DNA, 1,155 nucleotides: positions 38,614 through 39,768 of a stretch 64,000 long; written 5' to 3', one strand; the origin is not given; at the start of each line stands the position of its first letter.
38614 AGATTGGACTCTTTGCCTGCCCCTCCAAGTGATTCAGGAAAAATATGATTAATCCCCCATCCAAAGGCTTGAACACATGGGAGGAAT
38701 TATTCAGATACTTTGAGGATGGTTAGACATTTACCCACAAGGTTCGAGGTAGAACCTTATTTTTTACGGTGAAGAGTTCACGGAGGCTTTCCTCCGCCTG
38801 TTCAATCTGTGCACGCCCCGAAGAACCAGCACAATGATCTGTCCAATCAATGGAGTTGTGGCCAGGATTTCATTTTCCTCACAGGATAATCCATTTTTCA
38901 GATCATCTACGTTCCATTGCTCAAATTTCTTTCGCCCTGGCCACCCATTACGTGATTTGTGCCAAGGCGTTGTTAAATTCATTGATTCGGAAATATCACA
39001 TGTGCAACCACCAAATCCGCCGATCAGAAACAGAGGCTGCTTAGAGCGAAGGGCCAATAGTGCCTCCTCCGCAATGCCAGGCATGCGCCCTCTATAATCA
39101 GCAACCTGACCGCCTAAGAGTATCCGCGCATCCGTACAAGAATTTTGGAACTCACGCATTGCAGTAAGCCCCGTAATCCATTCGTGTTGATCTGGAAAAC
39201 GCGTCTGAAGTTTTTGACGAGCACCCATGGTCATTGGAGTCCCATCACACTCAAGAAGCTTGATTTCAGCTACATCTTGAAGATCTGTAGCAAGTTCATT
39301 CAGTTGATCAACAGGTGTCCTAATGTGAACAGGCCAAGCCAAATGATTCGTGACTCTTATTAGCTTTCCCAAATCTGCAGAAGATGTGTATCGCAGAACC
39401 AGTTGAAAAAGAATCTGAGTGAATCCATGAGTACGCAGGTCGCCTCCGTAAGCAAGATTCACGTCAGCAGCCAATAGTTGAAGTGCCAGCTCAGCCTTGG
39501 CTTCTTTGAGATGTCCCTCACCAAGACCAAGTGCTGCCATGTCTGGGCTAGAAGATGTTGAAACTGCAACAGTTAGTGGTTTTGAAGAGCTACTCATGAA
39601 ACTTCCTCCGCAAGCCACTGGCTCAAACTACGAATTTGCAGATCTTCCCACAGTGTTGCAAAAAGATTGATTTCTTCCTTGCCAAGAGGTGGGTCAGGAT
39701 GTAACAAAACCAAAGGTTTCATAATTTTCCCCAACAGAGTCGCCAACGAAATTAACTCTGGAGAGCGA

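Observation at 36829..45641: Accessory patch 2: fragmented defence-type island between the NPP gene and a strong terminator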

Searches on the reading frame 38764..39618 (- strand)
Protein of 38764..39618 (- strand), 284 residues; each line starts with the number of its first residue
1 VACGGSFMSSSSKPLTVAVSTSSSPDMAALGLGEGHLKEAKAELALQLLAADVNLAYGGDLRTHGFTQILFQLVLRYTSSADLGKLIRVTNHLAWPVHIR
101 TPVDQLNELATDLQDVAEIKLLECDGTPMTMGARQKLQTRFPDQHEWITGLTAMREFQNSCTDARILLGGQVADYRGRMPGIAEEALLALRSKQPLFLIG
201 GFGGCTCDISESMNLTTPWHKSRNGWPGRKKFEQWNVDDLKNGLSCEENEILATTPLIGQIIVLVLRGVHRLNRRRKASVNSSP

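Call 4: search_protein_families(library=pfam, proteins=[window:38764-39618:-], max_evalue=0.01)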
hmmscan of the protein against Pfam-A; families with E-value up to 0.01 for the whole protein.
window:38764-39618:- (284 aa): 1 family
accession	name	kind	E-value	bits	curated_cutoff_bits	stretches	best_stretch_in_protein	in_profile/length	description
PF18163.6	LD_cluster2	-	7.7e-64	216.2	25.3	1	14-233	4-222/264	SLOG cluster2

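Call 5: search_protein_families(library=padloc, proteins=[window:38764-39618:-], max_evalue=0.01)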
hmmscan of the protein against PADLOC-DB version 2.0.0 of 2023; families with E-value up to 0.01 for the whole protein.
window:38764-39618:- (284 aa): 0 families

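Call 6: search_protein_families(library=ncbifam, proteins=[window:38764-39618:-], max_evalue=0.01)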
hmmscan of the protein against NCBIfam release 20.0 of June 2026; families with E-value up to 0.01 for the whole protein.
window:38764-39618:- (284 aa): 0 families

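Call 16: find_homologous_proteins(query=window:38764-39618:-, max_evalue=0.001)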
Query window:38764-39618:- (284 aa): 1610 proteins with E <= 0.001 among 4001 candidates; the best 120 are listed.
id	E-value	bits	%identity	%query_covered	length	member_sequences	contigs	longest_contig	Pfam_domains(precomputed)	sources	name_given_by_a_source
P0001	1.2e-182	624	100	98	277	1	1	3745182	PF18163.7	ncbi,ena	-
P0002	3.2e-126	438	70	95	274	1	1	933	PF18163.7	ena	-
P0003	1.5e-122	426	70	95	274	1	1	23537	PF18163.7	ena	-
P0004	1.7e-122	426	67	95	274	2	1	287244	PF18163.7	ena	-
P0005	2.9e-122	425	69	94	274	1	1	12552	PF18163.7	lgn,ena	-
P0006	4.5e-122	425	69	93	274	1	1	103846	PF18163.7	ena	-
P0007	7.6e-121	421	68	96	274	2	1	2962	PF18163.7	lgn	-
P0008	9.1e-121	421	68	95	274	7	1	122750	PF18163.7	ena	-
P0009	1.0e-120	420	69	92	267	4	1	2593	PF18163.7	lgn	-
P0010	7.3e-120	418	67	93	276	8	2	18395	PF18163.7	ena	-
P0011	7.7e-120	417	68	93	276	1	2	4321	PF18163.7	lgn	-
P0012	1.1e-119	417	68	92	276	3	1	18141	PF18163.7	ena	-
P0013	2.6e-118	412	67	95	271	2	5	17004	PF18163.7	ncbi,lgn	-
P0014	1.9e-117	410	69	94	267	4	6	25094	PF18163.7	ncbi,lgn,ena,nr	ncbi:MAG: hypothetical protein OXI05_08225 [Bacteroidota bacterium]|nr:hypothetical protein [Bactero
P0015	4.4e-117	408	67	94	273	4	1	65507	PF18163.7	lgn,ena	-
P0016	2.0e-116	406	64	99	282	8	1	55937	PF18163.7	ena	-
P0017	2.4e-116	406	68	93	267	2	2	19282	PF18163.7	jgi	-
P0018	2.6e-116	406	67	91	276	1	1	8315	PF18163.7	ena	-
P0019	3.3e-116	406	66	94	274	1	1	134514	PF18163.7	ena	-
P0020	8.1e-116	404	66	92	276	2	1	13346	PF18163.7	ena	-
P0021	1.3e-115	404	66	93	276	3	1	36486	PF18163.7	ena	-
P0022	2.1e-115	403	64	95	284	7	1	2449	PF18163.7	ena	-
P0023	2.2e-115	403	66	96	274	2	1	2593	PF18163.7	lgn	-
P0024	3.5e-115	402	66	94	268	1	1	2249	PF18163.7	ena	-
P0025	7.0e-115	401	66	94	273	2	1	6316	PF18163.7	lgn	-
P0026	1.8e-114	400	67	93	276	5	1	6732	PF18163.7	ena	-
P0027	1.1e-113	397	67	92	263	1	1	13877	PF18163.7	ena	-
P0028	1.1e-113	397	66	93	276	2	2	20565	PF18163.7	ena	-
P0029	1.3e-113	397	65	96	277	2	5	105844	PF18163.7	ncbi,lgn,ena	-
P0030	1.7e-113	397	65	96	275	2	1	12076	PF18163.7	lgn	-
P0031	1.9e-113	396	64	95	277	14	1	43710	PF18163.7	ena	-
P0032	2.0e-113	396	64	97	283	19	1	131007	PF18163.7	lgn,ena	-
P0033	3.4e-113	396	66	94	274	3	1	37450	PF18163.7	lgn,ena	-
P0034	6.7e-113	395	63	99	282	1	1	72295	PF18163.7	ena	-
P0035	7.6e-113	395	66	95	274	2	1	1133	PF18163.7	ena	-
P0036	8.1e-113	394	67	92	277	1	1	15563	PF18163.7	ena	-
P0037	2.3e-112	393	65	93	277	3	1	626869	PF18163.7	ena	-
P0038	3.1e-112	393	64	96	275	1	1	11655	PF18163.7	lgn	-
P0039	6.6e-112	391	65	92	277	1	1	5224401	PF18163.7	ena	-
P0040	2.1e-111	390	65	90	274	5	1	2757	PF18163.7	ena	-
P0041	7.3e-111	388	64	95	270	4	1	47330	PF18163.7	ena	-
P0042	9.4e-111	388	65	93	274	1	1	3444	PF18163.7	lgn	-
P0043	2.7e-110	386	66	92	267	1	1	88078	PF18163.7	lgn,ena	-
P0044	9.4e-110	384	64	93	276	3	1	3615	PF18163.7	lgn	-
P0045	1.3e-109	384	63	94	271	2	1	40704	PF18163.7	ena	-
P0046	4.0e-109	382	65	91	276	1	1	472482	PF18163.7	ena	-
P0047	5.2e-109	382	63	93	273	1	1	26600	PF18163.7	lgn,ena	-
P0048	1.3e-108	381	63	96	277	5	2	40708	PF18163.7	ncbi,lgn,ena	-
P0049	4.2e-108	379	62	95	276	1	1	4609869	PF18163.7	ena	-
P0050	8.9e-108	378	65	95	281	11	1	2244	PF18163.7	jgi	-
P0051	9.8e-108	378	65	90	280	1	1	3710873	PF18163.7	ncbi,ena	-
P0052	3.4e-105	369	63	92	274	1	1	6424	PF18163.7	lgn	-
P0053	4.4e-104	366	63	94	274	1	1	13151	PF18163.7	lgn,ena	-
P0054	6.1e-104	365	68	82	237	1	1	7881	PF18163.7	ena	-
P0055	4.4e-103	363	58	99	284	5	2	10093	PF18163.7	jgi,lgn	-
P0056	1.2e-102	361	61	94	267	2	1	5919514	PF18163.7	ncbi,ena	-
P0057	1.9e-102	360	65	88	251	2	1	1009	PF18163.7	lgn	-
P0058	8.1e-102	358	62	92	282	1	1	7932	PF18163.7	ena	-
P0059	6.1e-101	355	60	91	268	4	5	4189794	PF18163.7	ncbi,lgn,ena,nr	ncbi:MAG: hypothetical protein OXF06_05545 [Bacteroidetes bacterium]|nr:hypothetical protein [Bacter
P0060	2.6e-99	350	60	94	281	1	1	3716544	PF18163.7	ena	-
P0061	3.9e-99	350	58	98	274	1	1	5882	PF18163.7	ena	-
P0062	4.5e-98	346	56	97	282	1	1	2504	PF18163.7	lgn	-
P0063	1.9e-97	344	65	76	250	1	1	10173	PF18163.7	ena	-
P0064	2.0e-97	344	58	94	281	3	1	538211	PF18163.7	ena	-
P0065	6.4e-97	342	57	94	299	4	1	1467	PF18163.7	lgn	-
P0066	8.5e-97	342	57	95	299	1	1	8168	PF18163.7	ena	-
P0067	1.2e-96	341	56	89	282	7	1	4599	PF18163.7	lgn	-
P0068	3.5e-96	340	61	87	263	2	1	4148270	PF18163.7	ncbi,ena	-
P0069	2.3e-95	337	58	92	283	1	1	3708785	PF18163.7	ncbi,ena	-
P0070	2.3e-95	337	68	77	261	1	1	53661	PF18163.7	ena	-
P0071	2.4e-94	334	56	92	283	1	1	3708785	PF18163.7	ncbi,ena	-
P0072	3.9e-92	327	55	88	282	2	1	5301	PF18163.7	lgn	-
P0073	1.6e-91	325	57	87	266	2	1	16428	PF18163.7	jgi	-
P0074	2.1e-91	324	56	93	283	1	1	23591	PF18163.7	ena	-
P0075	8.0e-91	322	57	93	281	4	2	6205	PF18163.7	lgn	-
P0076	3.7e-90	320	53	95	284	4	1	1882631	PF18163.7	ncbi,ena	-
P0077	8.8e-90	319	57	93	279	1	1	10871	PF18163.7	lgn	-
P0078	6.1e-89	316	57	91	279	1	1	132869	PF18163.7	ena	-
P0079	1.0e-88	315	55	92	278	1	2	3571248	PF18163.7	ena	-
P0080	3.0e-88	314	56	91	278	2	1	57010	PF18163.7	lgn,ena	-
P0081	4.4e-88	313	53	94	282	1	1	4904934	PF18163.7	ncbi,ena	-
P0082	1.6e-87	312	56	91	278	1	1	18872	PF18163.7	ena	-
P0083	3.0e-87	311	55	92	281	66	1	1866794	PF18163.7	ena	-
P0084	3.3e-87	310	53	92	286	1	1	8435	PF18163.7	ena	-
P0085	3.5e-87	310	54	93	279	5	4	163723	PF18163.7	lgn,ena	-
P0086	4.8e-87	310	56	91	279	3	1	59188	PF18163.7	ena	-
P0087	1.1e-86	309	53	98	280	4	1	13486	PF18163.7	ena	-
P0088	2.2e-86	308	55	91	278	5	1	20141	PF18163.7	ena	-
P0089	2.2e-86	308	53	93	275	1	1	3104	PF18163.7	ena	-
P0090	4.2e-86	307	54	93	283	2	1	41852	PF18163.7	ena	-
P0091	4.5e-86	307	55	88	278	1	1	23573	PF18163.7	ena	-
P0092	3.5e-85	304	54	94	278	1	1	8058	PF18163.7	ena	-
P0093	4.1e-85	304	55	95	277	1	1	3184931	PF18163.7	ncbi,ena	-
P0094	4.4e-85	303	56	91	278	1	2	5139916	PF18163.7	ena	-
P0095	5.9e-85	303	56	93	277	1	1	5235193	PF18163.7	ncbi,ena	-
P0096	6.4e-85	303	54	93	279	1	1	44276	PF18163.7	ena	-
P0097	7.0e-85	303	52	96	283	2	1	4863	PF18163.7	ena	-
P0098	1.0e-84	302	56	91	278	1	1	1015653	PF18163.7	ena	-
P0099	1.2e-84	302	54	92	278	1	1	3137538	PF18163.7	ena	-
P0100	1.3e-84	302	55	94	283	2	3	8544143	PF18163.7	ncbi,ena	-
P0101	2.8e-84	301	54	92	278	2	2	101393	PF18163.7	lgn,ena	-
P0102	3.0e-84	301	54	92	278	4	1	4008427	PF18163.7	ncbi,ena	-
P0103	4.3e-84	300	54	92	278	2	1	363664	PF18163.7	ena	-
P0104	5.3e-84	300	55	92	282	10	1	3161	PF18163.7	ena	-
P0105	6.3e-84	300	54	91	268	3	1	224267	PF18163.7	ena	-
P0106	7.1e-84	300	53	94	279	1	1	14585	PF18163.7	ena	-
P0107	9.4e-84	299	54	92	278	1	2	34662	PF18163.7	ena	-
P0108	1.0e-83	299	54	94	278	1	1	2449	PF18163.7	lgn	-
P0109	1.2e-83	299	53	96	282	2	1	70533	PF18163.7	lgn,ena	-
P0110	1.4e-83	299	55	93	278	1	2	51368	PF18163.7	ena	-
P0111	1.5e-83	298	56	90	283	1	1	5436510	PF18163.7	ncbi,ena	-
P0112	1.8e-83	298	52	94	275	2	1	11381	PF18163.7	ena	-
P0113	2.3e-83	298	54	92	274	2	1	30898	PF18163.7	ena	-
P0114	3.4e-83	297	53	95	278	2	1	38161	PF18163.7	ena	-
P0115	3.5e-83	297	52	94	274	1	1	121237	PF18163.7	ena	-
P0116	5.5e-83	297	52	94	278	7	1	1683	PF18163.7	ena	-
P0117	8.5e-83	296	52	95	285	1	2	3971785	PF18163.7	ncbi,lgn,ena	-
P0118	9.8e-83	296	55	91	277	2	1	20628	PF18163.7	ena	-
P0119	1.2e-82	296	54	92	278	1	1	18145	PF18163.7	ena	-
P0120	1.2e-82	295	53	92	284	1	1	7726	PF18163.7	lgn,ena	-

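Call 18: find_encoding_contigs(protein=P0001, flank=10000, max_places=3)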
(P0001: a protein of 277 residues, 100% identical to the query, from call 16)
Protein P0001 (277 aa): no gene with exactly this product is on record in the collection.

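Call 19: find_encoding_contigs(protein=P0004, flank=10000, max_places=3)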
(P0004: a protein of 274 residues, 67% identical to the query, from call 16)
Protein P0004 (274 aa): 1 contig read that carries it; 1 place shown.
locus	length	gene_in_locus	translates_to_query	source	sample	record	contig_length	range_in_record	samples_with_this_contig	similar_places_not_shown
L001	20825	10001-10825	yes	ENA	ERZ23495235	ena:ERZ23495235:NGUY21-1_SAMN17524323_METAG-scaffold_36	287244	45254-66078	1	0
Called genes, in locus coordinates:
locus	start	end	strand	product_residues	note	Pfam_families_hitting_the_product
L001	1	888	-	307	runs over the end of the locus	PF03976:PPK2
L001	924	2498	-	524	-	-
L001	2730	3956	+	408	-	PF07690:MFS_1, PF12832:MFS_1_like (weak)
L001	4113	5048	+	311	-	PF02633:Creatininase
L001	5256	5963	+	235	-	PF09976:TPR_21 (weak), PF13174:TPR_6 (faint), PF13424:TPR_12 (faint), PF13428:TPR_14 (faint), PF13432:TPR_16 (faint), PF14559:TPR_19 (faint), PF12895:ANAPC3 (faint), PF00515:TPR_1 (faint), +2 more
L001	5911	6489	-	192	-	PF01551:Peptidase_M23, PF08239:SH3_3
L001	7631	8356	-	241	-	PF00535:Glycos_transf_2, PF13641:Glyco_tranf_2_3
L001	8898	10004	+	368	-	PF13676:TIR_2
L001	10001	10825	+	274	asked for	PF18163:LD_cluster2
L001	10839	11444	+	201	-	PF08937:ThsB_TIR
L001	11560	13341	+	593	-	PF00078:RVT_1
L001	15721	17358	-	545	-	PF13589:HATPase_c_3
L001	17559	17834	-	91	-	PF00535:Glycos_transf_2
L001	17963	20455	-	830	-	PF02368:Big_2, PF02369:Big_1 (faint), PF21764:Invasin_D4 (faint), PF26182:Ig_NUP210_5th (faint), PF26918:Ig_Eae, PF02368:Big_2, PF23598:LRR_14 (weak), PF13855:LRR_8 (weak), +3 more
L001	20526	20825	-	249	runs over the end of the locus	PF20706:GT4-conflict, PF00534:Glycos_transf_1, PF13692:Glyco_trans_1_4, PF13524:Glyco_trans_1_2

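Call 20: find_encoding_contigs(protein=P0051, flank=10000, max_places=3)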
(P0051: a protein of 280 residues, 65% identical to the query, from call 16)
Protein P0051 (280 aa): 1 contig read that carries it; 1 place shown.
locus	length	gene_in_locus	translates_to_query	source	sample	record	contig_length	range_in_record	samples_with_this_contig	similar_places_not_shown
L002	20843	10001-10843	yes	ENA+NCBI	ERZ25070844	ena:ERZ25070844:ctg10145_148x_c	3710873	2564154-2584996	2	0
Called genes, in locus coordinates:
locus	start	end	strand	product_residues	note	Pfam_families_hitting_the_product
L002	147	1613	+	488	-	PF04326:SLFN_AlbA_2, PF13749:HATPase_c_4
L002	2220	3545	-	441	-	PF01546:Peptidase_M20, PF07687:M20_dimer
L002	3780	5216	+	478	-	PF00206:Lyase_1, PF14698:ASL_C2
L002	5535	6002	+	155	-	-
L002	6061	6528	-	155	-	PF07282:Cas12f1-like_TNB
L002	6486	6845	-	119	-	-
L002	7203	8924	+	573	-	PF01609:DDE_Tnp_1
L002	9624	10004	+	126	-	-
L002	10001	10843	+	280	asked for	PF18163:LD_cluster2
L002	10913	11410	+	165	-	PF08937:ThsB_TIR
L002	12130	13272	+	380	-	PF01548:DEDD_Tnp_IS110, PF02371:Transposase_20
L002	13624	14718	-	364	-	PF01594:AI-2E_transport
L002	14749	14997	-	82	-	PF04226:Transgly_assoc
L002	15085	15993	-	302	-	-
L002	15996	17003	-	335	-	-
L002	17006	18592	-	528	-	PF02012:BNR (faint), PF14870:PSII_BNR (faint), PF13860:FlgD_ig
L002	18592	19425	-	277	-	-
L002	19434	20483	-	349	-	PF02163:Peptidase_M50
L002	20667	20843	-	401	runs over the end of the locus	PF00155:Aminotran_1_2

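Call 26: find_related_loci(query=A1, collection=genome_contigs, flank=8000)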
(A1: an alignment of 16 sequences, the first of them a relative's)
Query A1 (277 aa) in genome_contigs; peptide patterns used: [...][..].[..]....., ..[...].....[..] (x = any residue, [..] = any of these).
598 stretches matched a pattern (row limit reached: there are more); 185 encode a relative of the query (tblastn E <= 1e-3); the best 80 are kept; 80 distinct loci.
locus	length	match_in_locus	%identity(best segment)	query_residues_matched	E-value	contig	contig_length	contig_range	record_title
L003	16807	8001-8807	67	1-269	1e-125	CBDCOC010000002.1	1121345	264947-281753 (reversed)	MAG: Bryobacterales bacterium isolate 563e2126-20b4-4440-9010-20653566d31b genome assembly, contig: contig_2, whole geno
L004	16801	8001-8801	66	2-268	9e-122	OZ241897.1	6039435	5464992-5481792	MAG: Acidobacteriota bacterium isolate 7b4b86e9-9a4d-44db-aaa0-056d26db6e00 genome assembly, chromosome: 1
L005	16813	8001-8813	63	6-276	5e-121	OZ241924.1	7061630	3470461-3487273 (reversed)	MAG: Bryobacterales bacterium isolate ec3cd7dd-fe08-42ca-8104-b6e80085a40d genome assembly, chromosome: 1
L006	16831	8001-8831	65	1-274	1e-119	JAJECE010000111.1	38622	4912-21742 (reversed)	MAG: Rhodothermales bacterium isolate jk18x9bins.87 k141_266492, whole genome shotgun sequence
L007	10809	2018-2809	66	7-270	2e-119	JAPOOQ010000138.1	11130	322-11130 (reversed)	MAG: Gemmatimonadetes bacterium isolate APA_bin_39 c_000000102927, whole genome shotgun sequence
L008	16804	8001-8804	69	1-268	8e-119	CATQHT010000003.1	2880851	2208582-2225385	MAG: Rhodothermales bacterium isolate a7cc18d6-0ed0-4e83-aced-35ea7cdf15e7 genome assembly, contig: contig_3, whole geno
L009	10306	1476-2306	64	1-274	1e-117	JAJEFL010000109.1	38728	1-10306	MAG: Rhodothermales bacterium isolate p16x43bins.4 k141_317982, whole genome shotgun sequence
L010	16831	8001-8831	63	1-274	1e-114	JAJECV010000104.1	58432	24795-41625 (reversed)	MAG: Rhodothermales bacterium isolate jk18xAbins.42 k141_822826, whole genome shotgun sequence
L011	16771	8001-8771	65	1-256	3e-109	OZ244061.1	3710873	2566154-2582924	MAG: Rhodothermales bacterium isolate 21fda42b-fcae-4b59-93a0-87e05944a696 genome assembly, chromosome: 1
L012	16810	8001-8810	61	5-274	6e-109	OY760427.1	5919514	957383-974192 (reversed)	MAG: Rhodothermales bacterium isolate 1504ddc0-b432-43e2-af37-a45191a88aeb genome assembly, chromosome: 1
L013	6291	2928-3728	58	1-267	3e-105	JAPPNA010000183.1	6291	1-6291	MAG: Bacteroidota bacterium isolate RHO3_bin_5 NODE_12708_length_6291_cov_16.872835, whole genome shotgun sequence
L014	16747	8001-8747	62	8-255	1e-102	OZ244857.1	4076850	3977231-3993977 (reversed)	MAG: Rhodothermales bacterium isolate e2e955bd-55ea-4ae9-ac84-c634e8e550e8 genome assembly, chromosome: 1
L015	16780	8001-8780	58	10-269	7e-101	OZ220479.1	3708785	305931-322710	MAG: Longimicrobiales bacterium isolate ffc3e9c5-5d9e-49e8-9e51-7ae5a16491fe genome assembly, chromosome: 1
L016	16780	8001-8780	56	10-269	8e-100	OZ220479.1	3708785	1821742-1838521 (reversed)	MAG: Longimicrobiales bacterium isolate ffc3e9c5-5d9e-49e8-9e51-7ae5a16491fe genome assembly, chromosome: 1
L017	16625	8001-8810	67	1-270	1e-124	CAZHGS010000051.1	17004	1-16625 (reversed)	MAG TPA_asm: uncultured Gemmatimonadaceae bacterium isolate SRP109090_co1_260 genome assembly, contig: NODE_4872_length_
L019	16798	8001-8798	53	7-272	1e-93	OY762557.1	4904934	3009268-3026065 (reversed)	MAG: Longimicrobiales bacterium isolate c10e2151-7d97-4465-9cf7-a78a4796a63d genome assembly, chromosome: 1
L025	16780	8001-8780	54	4-265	2e-89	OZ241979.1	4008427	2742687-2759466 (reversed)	MAG: uncultured Candidatus Binatia bacterium isolate 9577865d-1fdf-407d-8016-5da360aaf3ec genome assembly, chromosome: 1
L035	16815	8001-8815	52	1-269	1e-83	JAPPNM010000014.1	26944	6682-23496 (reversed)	MAG: Gemmatimonadota bacterium isolate RHO3_bin_71 NODE_3168_length_26944_cov_101.353974, whole genome shotgun sequence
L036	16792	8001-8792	51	9-274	4e-83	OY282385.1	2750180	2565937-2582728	MAG: uncultured Dehalococcoidia bacterium genome assembly, chromosome: 1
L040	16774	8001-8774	50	7-267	3e-82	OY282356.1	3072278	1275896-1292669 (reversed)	MAG: Gemmatimonadota bacterium genome assembly, chromosome: 1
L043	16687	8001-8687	53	1-226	8e-82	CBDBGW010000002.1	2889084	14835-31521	MAG: Longimicrobiales bacterium isolate e50cd360-cd7c-427b-8661-79c54124e026 genome assembly, contig: chromosome_2, whol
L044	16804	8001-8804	49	1-268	9e-82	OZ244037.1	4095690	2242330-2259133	MAG: Longimicrobiales bacterium isolate f1d7cd51-80ea-44bf-852b-8dd3c8245deb genome assembly, chromosome: 1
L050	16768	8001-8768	50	10-265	6e-81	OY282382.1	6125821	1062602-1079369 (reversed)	MAG: uncultured Vicinamibacterales bacterium isolate e65da963-7c29-4b68-91ce-224fd25ea74c genome assembly, chromosome: 1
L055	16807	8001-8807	49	7-275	1e-80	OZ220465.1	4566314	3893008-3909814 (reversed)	MAG: Alphaproteobacteria bacterium isolate 2e117dc1-b724-48be-a0dc-3928aadd10ea genome assembly, chromosome: 1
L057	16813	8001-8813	50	7-277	5e-80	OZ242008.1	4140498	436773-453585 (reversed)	MAG: Longimicrobiales bacterium isolate 272da3a6-e101-4ee2-9c66-5470dedc8fe0 genome assembly, chromosome: 1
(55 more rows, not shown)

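Call 43: search_protein_families(library=pfam, alignment_id=A2, max_evalue=0.001)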
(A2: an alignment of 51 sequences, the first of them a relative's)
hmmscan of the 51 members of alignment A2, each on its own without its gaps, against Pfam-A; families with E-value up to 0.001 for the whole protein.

A. member 1, L006:6811-8001:+ (397 aa): 1 family
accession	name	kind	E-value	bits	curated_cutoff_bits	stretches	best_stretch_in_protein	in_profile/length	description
PF13676.11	TIR_2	-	4.2e-11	43.8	28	1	188-269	1-83/122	TIR domain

B. families by the number of members that match (of 51 scanned): 3 families
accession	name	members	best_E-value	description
PF13676.11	TIR_2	50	1.4e-15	TIR domain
PF01582.25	TIR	7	1.9e-05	TIR domain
PF01420.25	Methylase_S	1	1.6e-14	Type I restriction modification DNA specificity domain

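Call 44: search_protein_families(library=pfam, alignment_id=A3, max_evalue=0.001)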
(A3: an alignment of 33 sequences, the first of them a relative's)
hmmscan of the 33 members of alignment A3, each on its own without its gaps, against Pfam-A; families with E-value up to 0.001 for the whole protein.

A. member 1, L001:10833-11441:+ (203 aa): 2 families
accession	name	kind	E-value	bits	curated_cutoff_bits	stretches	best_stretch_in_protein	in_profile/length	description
PF08937.16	ThsB_TIR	-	3.1e-22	79.3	21.2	1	7-108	1-99/100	Thoeris protein ThsB, TIR-like domain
PF13676.11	TIR_2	-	0.00041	21.3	28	1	6-107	1-93/122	TIR domain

B. families by the number of members that match (of 33 scanned): 5 families
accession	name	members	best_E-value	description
PF08937.16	ThsB_TIR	25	1.2e-23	Thoeris protein ThsB, TIR-like domain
PF13676.11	TIR_2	9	6.7e-09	TIR domain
PF05685.18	Uma2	2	8.4e-35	Putative restriction endonuclease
PF01850.27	PIN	1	2.6e-05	PIN domain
PF07087.16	DUF1353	1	4.4e-05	Protein of unknown function (DUF1353)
